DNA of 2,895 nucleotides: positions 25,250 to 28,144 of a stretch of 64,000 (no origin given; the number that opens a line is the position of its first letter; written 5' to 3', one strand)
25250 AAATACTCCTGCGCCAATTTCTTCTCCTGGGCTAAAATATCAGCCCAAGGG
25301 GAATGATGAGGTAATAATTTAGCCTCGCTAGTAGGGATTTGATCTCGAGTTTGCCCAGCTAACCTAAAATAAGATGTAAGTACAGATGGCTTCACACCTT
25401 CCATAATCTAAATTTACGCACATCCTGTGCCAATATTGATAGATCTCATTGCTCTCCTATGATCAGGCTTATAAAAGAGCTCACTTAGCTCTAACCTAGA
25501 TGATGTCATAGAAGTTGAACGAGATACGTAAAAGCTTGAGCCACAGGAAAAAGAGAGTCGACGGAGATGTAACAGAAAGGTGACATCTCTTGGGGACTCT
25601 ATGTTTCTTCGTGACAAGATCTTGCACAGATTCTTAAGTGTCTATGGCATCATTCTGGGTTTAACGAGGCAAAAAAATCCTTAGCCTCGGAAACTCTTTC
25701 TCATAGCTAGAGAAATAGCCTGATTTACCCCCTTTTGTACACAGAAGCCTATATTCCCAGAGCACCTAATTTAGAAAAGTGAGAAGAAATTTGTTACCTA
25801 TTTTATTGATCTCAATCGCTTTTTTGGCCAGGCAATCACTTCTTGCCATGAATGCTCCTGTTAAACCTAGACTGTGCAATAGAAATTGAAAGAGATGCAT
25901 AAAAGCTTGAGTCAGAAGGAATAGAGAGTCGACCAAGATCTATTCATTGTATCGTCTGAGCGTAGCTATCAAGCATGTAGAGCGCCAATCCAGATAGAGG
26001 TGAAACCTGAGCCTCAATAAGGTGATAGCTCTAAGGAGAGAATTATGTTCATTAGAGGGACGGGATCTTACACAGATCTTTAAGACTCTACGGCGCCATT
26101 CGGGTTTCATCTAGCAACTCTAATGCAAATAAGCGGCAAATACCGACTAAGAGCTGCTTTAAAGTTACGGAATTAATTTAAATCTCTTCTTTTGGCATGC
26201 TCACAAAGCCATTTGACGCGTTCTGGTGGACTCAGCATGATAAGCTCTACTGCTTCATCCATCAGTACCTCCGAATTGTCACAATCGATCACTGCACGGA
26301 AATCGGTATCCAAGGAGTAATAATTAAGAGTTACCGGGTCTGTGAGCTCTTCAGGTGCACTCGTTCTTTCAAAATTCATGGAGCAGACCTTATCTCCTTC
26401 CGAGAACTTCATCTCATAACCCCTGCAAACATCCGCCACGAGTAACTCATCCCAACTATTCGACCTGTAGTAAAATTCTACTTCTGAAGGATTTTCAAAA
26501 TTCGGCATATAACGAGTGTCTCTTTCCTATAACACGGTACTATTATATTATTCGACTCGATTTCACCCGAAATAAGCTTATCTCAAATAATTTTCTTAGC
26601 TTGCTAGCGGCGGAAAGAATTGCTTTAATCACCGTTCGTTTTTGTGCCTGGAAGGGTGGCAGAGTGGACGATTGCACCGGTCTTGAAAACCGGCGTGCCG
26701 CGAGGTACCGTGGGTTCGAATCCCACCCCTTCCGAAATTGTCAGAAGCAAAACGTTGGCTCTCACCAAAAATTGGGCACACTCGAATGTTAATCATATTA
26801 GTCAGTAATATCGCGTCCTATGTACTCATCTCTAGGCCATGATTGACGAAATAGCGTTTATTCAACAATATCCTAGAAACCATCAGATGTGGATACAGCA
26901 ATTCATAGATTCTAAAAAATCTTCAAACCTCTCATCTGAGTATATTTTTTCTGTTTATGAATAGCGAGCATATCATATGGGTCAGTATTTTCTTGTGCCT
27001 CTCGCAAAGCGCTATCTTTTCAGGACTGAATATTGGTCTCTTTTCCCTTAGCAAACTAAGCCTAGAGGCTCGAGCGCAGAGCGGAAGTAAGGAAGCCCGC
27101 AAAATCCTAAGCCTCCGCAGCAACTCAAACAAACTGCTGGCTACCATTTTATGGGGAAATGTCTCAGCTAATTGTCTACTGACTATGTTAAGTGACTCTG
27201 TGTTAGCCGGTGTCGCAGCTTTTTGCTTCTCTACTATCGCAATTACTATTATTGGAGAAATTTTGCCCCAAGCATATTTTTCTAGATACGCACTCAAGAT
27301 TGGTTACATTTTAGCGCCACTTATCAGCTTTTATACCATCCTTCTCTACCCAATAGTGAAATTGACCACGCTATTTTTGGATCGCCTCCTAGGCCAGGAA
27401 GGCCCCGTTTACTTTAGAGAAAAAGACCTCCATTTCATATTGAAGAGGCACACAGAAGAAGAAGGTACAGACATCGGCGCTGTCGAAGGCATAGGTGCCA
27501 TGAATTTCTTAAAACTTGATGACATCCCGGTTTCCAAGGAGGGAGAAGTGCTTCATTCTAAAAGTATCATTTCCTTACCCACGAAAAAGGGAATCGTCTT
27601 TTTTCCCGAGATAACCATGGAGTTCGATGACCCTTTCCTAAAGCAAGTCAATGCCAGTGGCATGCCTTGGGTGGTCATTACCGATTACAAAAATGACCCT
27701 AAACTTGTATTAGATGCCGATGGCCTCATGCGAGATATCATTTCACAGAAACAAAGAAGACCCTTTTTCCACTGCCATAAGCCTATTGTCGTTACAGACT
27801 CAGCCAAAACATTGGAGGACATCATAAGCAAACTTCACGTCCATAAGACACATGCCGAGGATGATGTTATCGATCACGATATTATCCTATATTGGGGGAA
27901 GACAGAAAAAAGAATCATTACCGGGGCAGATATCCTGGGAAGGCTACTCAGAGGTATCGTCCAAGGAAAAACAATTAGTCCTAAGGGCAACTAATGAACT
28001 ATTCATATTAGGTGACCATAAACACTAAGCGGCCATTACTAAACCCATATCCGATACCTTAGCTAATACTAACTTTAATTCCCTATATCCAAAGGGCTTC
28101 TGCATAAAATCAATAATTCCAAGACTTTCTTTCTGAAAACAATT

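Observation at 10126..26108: Three-copy 170-250 bp intergenic element with conserved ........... core (candidate structured ncRNA or MITE)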

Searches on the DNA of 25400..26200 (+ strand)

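Call 29: search_rna_families(source=window, start=25400, end=26200, threshold=evalue, max_evalue=10)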
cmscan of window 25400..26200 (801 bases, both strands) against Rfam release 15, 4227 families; matches with E-value up to 10: 2.
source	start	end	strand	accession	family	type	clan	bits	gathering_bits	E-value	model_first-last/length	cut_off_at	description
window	25839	25921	+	RF01161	SNORD5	Gene; snRNA; snoRNA; CD-box;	-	17.5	55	4.9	1-72/72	no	Small nucleolar RNA SNORD5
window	25477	25552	-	RF01596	plasmodium_snoR20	Gene; snRNA; snoRNA; CD-box;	-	15.2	45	4.6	1-82/82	no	small nucleolar RNA snoR20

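Call 48: search_dna_similar(query=window:25861-26108:+, collection=plasmids, mode=distant, max_evalue=0.01, max_rows=10)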
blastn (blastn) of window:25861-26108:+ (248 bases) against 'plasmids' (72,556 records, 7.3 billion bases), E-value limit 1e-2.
No match.

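Call 49: search_dna_similar(query=window:25861-26108:+, collection=phages, mode=distant, max_evalue=0.01, max_rows=10)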
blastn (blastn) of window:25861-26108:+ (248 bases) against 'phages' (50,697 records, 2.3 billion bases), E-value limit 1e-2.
No match.

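Call 61: build_rna_model(alignment_id=A4, structure=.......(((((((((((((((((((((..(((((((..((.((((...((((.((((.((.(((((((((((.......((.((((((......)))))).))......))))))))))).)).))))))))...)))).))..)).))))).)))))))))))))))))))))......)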
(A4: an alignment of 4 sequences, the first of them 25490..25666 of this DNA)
Model R1 built from alignment A4 (4 sequences, 181 columns); structure: as given.
model positions 176; base pairs 63; branch points 0; effective number of sequences 1.07; information 0.59 bits per position. Calibrated on 0.2 Mb of random sequence (short: E-values are rough).
structure used (alignment columns):
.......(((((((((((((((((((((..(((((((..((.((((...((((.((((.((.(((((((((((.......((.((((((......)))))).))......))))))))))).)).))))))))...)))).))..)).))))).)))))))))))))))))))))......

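Call 62: search_with_rna_model(model_id=R1, sources=[window, L028, L044, L045, L029, L030, L046, L047], max_evalue=10, show_alignments=0)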
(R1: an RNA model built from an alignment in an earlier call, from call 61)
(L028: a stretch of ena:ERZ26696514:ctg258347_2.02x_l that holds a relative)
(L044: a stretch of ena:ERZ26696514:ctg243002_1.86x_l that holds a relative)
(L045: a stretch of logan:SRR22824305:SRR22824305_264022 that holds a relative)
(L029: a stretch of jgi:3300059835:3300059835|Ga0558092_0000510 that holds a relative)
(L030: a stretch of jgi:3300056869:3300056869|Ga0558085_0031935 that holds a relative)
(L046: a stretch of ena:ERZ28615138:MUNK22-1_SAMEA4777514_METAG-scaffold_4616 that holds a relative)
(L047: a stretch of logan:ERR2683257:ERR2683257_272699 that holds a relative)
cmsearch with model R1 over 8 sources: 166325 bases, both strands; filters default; matches with E-value up to 10: 13.
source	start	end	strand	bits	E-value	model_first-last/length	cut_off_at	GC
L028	9004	9179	+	206.2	4.7e-46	1-176/176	no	0.41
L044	6506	6681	+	202.4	3.6e-45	1-176/176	no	0.41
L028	5186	5361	-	200.7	9e-45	1-176/176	no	0.4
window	25489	25664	+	147.1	2.9e-32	1-176/176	no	0.41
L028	9004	9179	-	92.7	1.5e-19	1-176/176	no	0.41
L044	6506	6681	-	77.9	4.2e-16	1-176/176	no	0.41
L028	5186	5361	+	77.1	6.6e-16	1-176/176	no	0.4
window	25860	26110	+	58.1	1.8e-11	1-176/176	no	0.42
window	25489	25665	-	39.8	3.2e-07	1-176/176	no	0.42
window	10125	10395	+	31.6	2.8e-05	1-176/176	no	0.44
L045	18896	19166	+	31.6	2.8e-05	1-176/176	no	0.44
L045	5044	5316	+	17.5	0.053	1-176/176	no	0.36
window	25860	26110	-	15.4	0.16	1-176/176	no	0.42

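Call 63: search_with_rna_model(model_id=R1, sources=[window, L045], max_evalue=0.1, show_alignments=6)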
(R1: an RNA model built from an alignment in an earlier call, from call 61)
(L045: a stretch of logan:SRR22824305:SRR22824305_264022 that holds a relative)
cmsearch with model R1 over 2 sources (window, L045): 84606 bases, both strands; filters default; matches with E-value up to 0.1: 7.
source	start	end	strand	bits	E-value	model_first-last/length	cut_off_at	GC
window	25489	25664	+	147.1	1.5e-32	1-176/176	no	0.41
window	25860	26110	+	58.1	9e-12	1-176/176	no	0.42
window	25489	25665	-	39.8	1.6e-07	1-176/176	no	0.42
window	10125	10395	+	31.6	1.4e-05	1-176/176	no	0.44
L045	18896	19166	+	31.6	1.4e-05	1-176/176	no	0.44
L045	5044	5316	+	17.5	0.027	1-176/176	no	0.36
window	25860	26110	-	15.4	0.082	1-176/176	no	0.42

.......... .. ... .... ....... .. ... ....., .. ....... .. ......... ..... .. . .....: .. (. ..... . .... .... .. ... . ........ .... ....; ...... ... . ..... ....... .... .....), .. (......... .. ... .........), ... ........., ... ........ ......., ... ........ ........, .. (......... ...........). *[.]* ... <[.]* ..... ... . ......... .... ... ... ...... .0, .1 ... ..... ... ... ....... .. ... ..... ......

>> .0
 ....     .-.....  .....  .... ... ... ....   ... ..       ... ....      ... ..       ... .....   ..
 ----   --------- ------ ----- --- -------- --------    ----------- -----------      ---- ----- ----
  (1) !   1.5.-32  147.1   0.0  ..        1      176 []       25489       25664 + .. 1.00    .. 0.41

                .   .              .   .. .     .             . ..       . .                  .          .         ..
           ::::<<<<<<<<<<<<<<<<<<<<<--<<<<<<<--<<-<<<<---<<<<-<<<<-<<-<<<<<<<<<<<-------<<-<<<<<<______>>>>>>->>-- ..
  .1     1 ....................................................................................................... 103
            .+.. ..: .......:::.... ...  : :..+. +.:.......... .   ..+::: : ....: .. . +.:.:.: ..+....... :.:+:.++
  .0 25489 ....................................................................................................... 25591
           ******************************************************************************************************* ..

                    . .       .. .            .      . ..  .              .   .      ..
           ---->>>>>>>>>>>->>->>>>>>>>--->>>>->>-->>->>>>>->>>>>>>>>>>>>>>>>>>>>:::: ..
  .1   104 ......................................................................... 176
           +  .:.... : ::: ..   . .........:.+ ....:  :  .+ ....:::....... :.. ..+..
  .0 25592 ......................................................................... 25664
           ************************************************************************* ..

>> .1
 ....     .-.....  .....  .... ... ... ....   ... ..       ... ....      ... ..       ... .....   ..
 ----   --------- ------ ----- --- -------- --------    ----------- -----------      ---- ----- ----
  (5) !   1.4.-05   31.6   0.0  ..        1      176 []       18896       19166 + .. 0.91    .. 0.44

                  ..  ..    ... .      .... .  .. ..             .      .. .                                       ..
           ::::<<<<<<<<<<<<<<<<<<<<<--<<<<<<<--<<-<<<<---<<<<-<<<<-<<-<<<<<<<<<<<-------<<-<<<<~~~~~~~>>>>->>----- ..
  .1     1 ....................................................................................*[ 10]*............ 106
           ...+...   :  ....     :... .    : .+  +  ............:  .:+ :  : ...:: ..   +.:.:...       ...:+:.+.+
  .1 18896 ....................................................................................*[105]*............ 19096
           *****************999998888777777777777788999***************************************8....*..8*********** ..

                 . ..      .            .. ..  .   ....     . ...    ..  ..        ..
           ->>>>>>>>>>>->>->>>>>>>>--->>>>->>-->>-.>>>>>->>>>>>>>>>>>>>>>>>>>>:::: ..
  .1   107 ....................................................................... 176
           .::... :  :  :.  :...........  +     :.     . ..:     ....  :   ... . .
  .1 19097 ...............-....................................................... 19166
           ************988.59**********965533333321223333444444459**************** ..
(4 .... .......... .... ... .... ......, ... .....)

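Call 64: search_with_rna_model(model_id=R1, sources=[window, L028, L044, L045], max_evalue=0.1, make_alignment=true)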
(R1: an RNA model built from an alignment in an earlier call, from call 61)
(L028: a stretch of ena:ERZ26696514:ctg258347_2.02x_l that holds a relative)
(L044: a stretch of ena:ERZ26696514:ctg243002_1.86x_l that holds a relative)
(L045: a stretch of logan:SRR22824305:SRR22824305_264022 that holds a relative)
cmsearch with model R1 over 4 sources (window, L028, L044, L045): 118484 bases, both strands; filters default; matches with E-value up to 0.1: 12.
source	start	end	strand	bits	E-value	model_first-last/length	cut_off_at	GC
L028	9004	9179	+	206.2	3.3e-46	1-176/176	no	0.41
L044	6506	6681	+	202.4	2.6e-45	1-176/176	no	0.41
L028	5186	5361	-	200.7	6.4e-45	1-176/176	no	0.4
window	25489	25664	+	147.1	2e-32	1-176/176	no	0.41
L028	9004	9179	-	92.7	1e-19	1-176/176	no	0.41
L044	6506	6681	-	77.9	3e-16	1-176/176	no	0.41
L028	5186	5361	+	77.1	4.7e-16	1-176/176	no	0.4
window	25860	26110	+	58.1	1.3e-11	1-176/176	no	0.42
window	25489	25665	-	39.8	2.3e-07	1-176/176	no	0.42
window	10125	10395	+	31.6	2e-05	1-176/176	no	0.44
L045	18896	19166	+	31.6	2e-05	1-176/176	no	0.44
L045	5044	5316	+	17.5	0.038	1-176/176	no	0.36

Alignment A7: 12 matches aligned to the model, 294 columns, each read 5' to 3' on its own strand. Consensus structure (alignment columns), stored with it:
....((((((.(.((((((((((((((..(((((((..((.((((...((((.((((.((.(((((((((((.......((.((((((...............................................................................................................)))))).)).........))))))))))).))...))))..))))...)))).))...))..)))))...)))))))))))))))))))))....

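Call 80: search_with_rna_model(model_id=R1, sources=[L048, L046, L047, L029, L030, L031], max_evalue=10)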
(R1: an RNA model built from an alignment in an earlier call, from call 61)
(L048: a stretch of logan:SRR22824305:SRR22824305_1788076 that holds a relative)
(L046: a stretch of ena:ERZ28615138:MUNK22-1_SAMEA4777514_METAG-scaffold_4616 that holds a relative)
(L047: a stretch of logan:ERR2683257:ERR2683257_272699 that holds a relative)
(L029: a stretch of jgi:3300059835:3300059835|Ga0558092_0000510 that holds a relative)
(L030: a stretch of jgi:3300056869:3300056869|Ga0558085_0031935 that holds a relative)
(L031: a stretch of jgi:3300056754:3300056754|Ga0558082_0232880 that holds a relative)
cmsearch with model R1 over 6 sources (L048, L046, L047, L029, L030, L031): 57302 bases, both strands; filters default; matches with E-value up to 10: 0.
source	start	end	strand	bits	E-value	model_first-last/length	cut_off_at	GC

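Call 81: search_with_rna_model(model_id=R1, sources=[L001, L002, L003, L004, L005, L006, L007, L008, L009, L010, L011, L012, L013, L014, L015, L016, L017, L018, L019, L020, L021, L022, L023, L024, L025, L026, L032, L033, L034, L035, L036, L037, L038, L039, L040, L041, L042, L043], max_evalue=1)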
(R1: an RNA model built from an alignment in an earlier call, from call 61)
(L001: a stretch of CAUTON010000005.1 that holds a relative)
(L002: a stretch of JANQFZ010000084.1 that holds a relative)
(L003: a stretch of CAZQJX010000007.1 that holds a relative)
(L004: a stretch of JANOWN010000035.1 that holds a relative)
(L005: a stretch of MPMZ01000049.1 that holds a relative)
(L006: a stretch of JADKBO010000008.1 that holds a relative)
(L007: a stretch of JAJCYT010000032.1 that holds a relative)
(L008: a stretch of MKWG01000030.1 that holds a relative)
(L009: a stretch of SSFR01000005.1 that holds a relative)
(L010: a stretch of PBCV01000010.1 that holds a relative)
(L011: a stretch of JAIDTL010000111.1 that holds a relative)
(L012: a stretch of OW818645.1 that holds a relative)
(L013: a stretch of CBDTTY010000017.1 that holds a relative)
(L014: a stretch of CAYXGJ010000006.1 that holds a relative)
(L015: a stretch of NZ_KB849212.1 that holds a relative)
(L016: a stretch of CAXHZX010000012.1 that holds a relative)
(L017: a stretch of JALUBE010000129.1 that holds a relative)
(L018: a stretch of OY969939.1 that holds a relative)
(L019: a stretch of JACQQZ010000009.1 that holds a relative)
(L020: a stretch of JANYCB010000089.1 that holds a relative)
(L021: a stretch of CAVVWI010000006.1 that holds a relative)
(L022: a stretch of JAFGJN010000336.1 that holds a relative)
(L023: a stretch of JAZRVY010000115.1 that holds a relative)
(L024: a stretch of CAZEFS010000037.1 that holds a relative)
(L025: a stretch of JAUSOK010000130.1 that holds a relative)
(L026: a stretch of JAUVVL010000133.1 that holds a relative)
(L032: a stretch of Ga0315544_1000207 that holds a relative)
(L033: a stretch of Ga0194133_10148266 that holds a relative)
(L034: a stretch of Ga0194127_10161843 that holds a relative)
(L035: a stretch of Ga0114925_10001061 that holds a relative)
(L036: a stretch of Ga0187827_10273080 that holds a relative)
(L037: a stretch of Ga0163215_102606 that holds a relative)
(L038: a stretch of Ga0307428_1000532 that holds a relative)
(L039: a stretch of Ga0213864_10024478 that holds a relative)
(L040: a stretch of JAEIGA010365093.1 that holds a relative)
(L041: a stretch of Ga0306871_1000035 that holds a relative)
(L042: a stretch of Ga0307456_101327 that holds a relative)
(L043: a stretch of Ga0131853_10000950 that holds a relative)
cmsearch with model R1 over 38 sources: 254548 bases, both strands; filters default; matches with E-value up to 1: 0.
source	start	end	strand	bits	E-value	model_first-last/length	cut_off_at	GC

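Call 84: search_with_rna_model(model_id=R1, sources=[L049, L050, L051], max_evalue=10)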
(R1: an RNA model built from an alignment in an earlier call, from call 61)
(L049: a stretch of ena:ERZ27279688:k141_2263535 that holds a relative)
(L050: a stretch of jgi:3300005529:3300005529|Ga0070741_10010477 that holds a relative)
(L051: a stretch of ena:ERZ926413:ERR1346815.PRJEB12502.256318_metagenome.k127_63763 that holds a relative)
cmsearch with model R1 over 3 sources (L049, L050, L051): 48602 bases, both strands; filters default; matches with E-value up to 10: 0.
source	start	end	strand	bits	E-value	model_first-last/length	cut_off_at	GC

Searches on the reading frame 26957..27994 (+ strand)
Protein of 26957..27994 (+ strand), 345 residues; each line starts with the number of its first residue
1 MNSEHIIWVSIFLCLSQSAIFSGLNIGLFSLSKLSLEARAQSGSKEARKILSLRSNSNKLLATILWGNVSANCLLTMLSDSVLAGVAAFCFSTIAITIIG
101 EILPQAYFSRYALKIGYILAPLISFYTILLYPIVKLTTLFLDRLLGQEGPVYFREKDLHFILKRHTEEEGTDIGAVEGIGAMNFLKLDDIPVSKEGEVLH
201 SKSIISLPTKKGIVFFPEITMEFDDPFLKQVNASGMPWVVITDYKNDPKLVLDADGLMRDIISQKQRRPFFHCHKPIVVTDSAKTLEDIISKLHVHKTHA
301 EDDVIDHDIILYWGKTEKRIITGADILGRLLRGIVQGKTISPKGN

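Call 8: search_protein_families(library=pfam, proteins=[window:26957-27994:+])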
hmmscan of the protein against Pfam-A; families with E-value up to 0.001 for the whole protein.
window:26957-27994:+ (345 aa): 1 family
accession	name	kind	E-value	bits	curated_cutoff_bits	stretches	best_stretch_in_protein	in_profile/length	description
PF01595.25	CNNM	-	4.2e-37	128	28.4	1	11-169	3-175/181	Cyclin M transmembrane N-terminal domain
